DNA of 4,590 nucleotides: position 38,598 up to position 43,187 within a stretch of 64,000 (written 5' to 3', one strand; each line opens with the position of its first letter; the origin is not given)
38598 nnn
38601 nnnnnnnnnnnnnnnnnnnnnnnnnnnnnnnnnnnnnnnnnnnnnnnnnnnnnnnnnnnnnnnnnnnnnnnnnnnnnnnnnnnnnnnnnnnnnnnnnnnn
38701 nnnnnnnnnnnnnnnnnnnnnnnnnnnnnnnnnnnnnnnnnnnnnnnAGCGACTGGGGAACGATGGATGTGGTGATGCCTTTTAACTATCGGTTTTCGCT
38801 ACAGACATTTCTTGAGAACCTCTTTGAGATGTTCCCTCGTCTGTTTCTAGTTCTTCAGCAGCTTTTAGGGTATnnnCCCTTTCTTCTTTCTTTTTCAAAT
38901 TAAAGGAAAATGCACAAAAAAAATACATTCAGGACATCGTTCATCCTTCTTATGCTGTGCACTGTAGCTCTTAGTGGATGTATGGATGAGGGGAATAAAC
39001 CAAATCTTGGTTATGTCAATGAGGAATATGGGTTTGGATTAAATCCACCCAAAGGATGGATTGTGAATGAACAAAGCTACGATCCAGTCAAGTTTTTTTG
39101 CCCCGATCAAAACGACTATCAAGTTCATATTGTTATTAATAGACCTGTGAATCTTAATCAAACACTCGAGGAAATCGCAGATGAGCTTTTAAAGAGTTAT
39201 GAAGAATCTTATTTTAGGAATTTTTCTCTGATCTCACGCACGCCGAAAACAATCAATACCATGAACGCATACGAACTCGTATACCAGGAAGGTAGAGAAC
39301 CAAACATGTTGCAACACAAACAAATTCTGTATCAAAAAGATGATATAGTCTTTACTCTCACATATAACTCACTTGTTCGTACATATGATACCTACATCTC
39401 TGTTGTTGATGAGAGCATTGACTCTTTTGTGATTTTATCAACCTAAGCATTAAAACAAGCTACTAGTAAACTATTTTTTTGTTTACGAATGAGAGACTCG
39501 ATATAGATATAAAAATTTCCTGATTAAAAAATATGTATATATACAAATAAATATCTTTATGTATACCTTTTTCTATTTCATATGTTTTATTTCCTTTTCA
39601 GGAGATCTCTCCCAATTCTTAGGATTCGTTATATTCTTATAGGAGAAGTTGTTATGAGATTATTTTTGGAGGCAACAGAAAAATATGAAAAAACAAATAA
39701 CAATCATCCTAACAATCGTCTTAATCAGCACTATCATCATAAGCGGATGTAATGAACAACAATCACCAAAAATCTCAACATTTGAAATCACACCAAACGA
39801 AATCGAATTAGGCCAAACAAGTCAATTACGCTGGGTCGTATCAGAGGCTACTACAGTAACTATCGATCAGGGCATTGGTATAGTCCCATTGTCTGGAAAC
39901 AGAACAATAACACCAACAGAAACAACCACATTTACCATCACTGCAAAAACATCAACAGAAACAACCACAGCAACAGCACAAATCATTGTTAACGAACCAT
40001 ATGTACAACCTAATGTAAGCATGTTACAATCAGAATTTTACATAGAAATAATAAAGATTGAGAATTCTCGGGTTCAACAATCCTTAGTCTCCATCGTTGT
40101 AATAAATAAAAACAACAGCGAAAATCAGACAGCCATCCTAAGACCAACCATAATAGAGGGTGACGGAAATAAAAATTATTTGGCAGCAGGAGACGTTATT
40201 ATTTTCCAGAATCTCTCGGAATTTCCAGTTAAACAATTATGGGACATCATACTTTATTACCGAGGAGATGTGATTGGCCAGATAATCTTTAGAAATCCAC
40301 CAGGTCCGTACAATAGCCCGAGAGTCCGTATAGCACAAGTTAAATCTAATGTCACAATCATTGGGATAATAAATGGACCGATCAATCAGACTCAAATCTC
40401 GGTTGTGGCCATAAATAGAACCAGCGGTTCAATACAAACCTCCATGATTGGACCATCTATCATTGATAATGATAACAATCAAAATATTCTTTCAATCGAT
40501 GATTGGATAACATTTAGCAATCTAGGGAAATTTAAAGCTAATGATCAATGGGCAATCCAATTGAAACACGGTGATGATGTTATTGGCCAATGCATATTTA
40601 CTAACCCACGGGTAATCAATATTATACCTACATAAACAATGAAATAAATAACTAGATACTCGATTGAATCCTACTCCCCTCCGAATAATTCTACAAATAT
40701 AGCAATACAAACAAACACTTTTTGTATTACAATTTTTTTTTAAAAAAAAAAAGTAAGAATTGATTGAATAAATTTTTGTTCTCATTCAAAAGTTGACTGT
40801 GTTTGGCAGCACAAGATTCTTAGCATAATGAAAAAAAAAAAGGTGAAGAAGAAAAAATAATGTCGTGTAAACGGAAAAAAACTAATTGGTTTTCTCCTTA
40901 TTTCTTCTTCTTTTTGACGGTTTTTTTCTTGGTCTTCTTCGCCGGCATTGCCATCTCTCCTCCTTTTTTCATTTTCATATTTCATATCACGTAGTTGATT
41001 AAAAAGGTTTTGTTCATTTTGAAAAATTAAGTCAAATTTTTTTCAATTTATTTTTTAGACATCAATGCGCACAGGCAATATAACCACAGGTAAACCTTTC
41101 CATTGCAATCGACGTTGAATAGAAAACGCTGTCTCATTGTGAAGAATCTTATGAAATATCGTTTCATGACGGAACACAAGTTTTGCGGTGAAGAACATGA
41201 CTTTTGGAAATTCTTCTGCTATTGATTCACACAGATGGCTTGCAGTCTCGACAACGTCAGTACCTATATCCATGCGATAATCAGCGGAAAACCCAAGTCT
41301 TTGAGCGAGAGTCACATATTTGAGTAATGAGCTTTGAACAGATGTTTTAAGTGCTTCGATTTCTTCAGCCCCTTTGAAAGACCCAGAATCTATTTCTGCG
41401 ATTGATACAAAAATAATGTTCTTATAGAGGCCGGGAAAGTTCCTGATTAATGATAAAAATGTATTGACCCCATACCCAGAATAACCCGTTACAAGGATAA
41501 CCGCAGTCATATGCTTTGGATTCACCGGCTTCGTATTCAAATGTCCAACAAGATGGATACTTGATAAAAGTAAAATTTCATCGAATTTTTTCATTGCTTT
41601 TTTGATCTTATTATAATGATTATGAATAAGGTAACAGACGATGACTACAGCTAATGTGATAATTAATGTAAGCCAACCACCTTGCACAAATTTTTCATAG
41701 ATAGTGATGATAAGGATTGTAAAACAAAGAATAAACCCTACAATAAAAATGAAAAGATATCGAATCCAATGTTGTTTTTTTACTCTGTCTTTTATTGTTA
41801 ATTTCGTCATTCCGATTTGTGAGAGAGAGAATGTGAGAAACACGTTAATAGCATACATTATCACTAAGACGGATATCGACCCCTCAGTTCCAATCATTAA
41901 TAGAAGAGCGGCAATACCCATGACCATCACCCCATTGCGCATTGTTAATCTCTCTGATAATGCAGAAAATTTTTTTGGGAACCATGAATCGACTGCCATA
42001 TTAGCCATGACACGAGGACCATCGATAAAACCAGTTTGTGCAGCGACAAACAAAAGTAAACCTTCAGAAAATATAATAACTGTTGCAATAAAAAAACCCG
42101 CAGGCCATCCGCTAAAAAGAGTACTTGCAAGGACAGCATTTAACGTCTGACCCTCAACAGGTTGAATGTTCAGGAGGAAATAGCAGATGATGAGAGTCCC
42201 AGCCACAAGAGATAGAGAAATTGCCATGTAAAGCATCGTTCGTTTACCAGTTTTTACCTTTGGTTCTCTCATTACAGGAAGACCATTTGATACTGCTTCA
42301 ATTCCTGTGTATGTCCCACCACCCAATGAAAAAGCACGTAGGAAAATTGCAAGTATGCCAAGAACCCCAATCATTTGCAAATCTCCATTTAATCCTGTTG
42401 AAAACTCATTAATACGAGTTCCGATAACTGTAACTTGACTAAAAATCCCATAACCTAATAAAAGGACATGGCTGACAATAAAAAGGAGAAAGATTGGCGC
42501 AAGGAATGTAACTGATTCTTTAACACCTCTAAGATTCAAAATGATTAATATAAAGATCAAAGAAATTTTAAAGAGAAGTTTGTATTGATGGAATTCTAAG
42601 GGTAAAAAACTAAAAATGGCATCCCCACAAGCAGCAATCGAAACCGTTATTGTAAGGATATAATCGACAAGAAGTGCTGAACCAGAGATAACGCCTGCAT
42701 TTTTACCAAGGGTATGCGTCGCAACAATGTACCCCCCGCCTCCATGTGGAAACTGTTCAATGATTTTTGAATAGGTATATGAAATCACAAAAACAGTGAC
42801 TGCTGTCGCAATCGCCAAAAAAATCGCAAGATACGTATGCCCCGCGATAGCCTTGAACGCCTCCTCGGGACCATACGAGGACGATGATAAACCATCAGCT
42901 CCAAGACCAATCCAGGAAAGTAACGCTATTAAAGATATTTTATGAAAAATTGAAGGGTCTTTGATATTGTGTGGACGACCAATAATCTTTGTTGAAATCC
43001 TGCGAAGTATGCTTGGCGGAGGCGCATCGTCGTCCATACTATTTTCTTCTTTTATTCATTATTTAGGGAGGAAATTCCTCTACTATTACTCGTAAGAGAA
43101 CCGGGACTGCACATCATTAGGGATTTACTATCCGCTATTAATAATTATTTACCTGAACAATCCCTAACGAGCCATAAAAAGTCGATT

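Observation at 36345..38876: Expansion of gingipain-like C25 cysteine peptidases (four paralogs in 64 kb) plus an M14 carboxypeptidase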

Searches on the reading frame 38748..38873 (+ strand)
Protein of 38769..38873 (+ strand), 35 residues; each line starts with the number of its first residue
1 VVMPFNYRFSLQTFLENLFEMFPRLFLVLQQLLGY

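Call 59: search_protein_families(library=pfam, proteins=[window:38769-38873:+], max_evalue=5)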
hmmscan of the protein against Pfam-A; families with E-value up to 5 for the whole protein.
seq(35 aa): 0 families

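Call 60: search_protein_families(library=ncbifam, proteins=[window:38769-38873:+], max_evalue=5)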
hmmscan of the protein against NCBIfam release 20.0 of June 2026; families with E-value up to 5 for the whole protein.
seq(35 aa): 0 families

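Call 70: search_protein_representatives(alignment_id=A4)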
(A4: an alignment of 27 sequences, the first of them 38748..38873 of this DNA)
Query: 27 sequences, 42 profile positions. Proteins with E-value up to 0.001 (for the whole library): 1205; up to 1e-10: 196; up to 1e-30: 0. The best 150 are listed.
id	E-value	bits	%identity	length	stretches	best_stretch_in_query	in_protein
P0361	8.5e-17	77.0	-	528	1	1-42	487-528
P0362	1.8e-16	76.0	-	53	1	1-41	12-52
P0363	2.2e-16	75.7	-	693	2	5-40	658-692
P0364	3.1e-16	75.2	-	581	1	1-42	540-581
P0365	6.4e-16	74.2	-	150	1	1-42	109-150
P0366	1.4e-15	73.1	-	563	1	1-42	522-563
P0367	3.6e-15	71.8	-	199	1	1-42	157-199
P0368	4.5e-15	71.5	-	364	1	1-42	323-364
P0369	4.9e-15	71.4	-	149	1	1-42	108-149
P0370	5.0e-15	71.4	-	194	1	1-42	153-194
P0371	5.4e-15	71.2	-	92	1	1-42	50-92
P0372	8.1e-15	70.7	-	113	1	1-41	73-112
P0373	1.0e-14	70.4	-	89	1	1-42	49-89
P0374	1.0e-14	70.3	-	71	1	1-41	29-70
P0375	1.4e-14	70.0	-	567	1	1-42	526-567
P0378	1.6e-14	69.7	-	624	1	1-42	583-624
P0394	1.6e-13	66.6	-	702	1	1-42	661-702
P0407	3.9e-13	65.3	-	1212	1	1-42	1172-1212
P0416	5.0e-13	65.0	-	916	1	1-42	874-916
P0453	2.6e-12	62.7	-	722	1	1-41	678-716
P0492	9.2e-12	60.9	-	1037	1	1-42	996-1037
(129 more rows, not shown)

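Call 72: search_protein_families(library=pfam, alignment_id=A5, max_evalue=0.0001)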
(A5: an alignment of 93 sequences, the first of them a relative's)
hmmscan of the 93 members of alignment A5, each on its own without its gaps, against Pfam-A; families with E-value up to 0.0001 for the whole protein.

A. member 1, P0361 (528 aa): 1 family
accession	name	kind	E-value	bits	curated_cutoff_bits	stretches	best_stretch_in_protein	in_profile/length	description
PF18911.6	PKD_4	-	2e-05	25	27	1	419-495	16-84/85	PKD domain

B. families by the number of members that match (of 93 scanned): 63 families (the first 25 are shown)
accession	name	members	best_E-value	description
PF18911.6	PKD_4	51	3.3e-50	PKD domain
PF00801.26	PKD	48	4.3e-32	PKD domain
PF05048.19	NosD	12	1.7e-41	Periplasmic copper-binding protein (NosD)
PF13229.12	Beta_helix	12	1.4e-36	Right handed beta helix region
PF13360.13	PQQ_2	9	4.1e-56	Outer membrane protein assembly factor BamB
PF13570.13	Beta-prop_ACSF4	8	4.7e-70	Beta-alanine-activating enzyme, beta-propeller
PF14312.12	FG-GAP_2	5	3.9e-121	FG-GAP repeat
PF13385.13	Laminin_G_3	5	7.9e-27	Concanavalin A-like lectin/glucanases superfamily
PF25292.1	Beta-prop_CGLA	5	7.9e-13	Lambda-carrageenase beta-propeller domain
PF22352.2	K319L-like_PKD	4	4.4e-10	K319L-like, PKD domain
PF07495.19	Y_Y_Y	4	3.8e-06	Y_Y_Y domain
PF00041.27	fn3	3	1e-29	Fibronectin type III domain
PF01011.28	PQQ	3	1.3e-23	Glucose/ethanol/alcohol dehydrogenase, beta-propeller domain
PF25788.1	Ig_Rha78A_N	3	3.4e-07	Rha78A-like, N-terminal immunoglobulin domain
PF06739.17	SBBP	2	3.2e-29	Beta-propeller repeat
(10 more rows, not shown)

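Call 86: list_cluster_members(proteins=[P0361, P0363, P0364, P0366, P0378, P0394, P0407, P0416, P0492, P0453])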
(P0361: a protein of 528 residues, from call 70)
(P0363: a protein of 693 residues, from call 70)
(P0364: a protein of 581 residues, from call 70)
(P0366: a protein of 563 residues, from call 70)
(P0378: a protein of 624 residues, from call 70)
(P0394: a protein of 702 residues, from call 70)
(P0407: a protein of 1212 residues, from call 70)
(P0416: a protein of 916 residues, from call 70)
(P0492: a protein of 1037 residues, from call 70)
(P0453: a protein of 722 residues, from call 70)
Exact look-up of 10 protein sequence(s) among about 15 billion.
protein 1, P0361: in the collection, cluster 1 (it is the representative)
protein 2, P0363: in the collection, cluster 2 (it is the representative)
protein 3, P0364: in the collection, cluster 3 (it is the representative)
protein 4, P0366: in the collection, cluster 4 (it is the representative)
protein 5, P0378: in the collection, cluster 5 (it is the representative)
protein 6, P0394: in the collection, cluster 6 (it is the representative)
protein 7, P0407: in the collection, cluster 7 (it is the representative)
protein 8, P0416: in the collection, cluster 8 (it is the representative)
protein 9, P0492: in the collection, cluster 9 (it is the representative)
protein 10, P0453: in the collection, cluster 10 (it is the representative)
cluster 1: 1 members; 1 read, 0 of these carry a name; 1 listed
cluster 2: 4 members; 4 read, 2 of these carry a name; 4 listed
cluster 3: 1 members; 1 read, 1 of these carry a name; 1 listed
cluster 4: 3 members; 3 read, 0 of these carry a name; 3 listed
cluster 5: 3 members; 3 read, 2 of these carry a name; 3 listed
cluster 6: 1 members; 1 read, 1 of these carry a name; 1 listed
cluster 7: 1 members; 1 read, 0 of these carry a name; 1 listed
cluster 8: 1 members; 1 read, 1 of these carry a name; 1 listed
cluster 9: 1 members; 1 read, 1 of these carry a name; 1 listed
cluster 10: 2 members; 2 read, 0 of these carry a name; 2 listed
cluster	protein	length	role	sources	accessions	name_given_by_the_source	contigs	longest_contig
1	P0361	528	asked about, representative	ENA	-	-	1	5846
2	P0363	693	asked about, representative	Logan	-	-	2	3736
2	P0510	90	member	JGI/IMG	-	hypothetical protein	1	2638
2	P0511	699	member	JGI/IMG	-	hypothetical protein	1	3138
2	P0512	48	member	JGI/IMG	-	-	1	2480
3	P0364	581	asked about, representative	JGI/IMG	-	C1A family cysteine protease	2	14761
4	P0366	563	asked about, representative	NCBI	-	-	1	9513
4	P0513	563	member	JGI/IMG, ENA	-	-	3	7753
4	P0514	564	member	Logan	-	-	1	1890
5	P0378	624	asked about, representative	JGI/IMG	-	hypothetical protein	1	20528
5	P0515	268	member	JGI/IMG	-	PKD repeat protein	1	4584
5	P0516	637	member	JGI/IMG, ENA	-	-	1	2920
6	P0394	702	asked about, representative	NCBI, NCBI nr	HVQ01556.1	MAG TPA: Ig-like domain-containing protein [Candidatus Thermoplasmatota archaeon] | Ig-like domain-containing protein [Candidatus Thermoplasmatota archaeon]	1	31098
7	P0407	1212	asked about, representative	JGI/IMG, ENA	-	-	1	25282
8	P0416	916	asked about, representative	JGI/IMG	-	hypothetical protein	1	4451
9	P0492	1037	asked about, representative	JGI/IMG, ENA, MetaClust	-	\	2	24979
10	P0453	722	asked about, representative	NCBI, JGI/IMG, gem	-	-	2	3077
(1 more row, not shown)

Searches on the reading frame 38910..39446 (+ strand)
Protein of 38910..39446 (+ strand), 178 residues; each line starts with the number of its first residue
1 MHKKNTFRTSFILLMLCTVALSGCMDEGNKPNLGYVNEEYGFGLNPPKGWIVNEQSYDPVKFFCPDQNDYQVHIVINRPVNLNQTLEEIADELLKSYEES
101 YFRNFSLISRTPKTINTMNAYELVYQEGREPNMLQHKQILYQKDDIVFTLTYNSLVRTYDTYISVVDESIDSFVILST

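Call 23: search_protein_families(library=pfam, proteins=[window:38910-39446:+], max_evalue=0.001)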
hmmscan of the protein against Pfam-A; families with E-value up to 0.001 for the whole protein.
window:38910-39446:+ (178 aa): 3 families
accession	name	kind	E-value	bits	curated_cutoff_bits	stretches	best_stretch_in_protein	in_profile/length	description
PF18933.6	PsbP_2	-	1.8e-12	48.1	27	1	33-174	45-183/184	PsbP-like protein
PF01789.22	PsbP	-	0.00033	21.2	23.5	1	35-174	6-154/155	PsbP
PF08786.17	DcrB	-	0.00068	20.2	27.2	1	60-167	15-122/127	DcrB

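Call 60: search_protein_families(library=ncbifam, proteins=[window:38910-39446:+], max_evalue=5)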
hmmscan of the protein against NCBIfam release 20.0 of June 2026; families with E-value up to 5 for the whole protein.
window:38910-39446:+ (178 aa): 1 family
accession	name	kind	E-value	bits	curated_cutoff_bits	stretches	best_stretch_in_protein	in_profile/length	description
NF040946.1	PSII_PsbP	equivalog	0.00017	21.3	60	1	9-175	4-179/180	photosystem II reaction center PsbP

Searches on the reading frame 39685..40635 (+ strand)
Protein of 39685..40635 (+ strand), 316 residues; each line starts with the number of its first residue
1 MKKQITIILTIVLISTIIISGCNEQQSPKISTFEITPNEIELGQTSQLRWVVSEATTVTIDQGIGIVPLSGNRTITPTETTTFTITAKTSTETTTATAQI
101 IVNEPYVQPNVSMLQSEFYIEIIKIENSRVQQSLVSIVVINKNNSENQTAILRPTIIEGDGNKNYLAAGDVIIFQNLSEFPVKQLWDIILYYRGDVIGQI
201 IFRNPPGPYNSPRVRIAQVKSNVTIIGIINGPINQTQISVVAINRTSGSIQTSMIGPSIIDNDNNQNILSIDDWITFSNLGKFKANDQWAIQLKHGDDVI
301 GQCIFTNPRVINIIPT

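Call 23: search_protein_families(library=pfam, proteins=[window:39685-40635:+], max_evalue=0.001)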
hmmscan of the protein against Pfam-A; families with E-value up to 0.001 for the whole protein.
window:39685-40635:+ (316 aa): 0 families

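Call 59: search_protein_families(library=pfam, proteins=[window:39685-40635:+], max_evalue=5)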
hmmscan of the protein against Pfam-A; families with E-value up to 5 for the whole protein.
window:39685-40635:+ (316 aa): 0 families

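Call 60: search_protein_families(library=ncbifam, proteins=[window:39685-40635:+], max_evalue=5)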
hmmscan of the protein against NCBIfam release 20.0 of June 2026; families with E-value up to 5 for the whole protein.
window:39685-40635:+ (316 aa): 2 families
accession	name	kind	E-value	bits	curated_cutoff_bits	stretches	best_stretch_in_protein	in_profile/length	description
NF041883.1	RNase_A_lipo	exception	0.11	12.5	200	1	1-29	1-29/168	RNase A-like domain-containing lipoprotein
TIGR00079.1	pept_deformyl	equivalog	0.69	9.4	103.95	0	137-169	58-90/161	peptide deformylase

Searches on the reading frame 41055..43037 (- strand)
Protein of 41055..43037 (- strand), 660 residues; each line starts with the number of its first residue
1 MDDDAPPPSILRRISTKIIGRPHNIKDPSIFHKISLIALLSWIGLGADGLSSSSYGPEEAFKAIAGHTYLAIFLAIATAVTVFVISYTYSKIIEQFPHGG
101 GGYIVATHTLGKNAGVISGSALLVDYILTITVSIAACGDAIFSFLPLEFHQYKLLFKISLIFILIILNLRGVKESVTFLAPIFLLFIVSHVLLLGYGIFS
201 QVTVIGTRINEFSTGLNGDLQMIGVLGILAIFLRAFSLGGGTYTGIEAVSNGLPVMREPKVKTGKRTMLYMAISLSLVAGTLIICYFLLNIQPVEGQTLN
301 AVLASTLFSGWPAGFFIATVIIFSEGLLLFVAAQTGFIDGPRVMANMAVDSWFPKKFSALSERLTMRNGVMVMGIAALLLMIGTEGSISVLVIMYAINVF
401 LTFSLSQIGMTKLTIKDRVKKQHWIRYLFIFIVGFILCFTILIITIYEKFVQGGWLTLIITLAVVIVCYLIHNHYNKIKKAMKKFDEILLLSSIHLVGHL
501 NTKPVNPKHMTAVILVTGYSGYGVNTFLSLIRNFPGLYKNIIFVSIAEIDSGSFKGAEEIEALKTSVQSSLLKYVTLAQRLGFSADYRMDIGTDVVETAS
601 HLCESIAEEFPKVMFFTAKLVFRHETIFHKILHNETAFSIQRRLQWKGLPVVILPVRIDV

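Call 9: search_protein_families(library=pfam, proteins=[window:41055-43037:-], max_evalue=0.01)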
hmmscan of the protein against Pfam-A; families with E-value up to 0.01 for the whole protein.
window:41055-43037:- (660 aa): 2 families
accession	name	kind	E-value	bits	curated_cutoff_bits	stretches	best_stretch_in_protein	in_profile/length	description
PF13520.12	AA_permease_2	-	3.1e-19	69.6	27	1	56-466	16-425/427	Amino acid permease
PF00324.27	AA_permease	-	3.5e-08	33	24.6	1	66-483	27-468/470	Amino acid permease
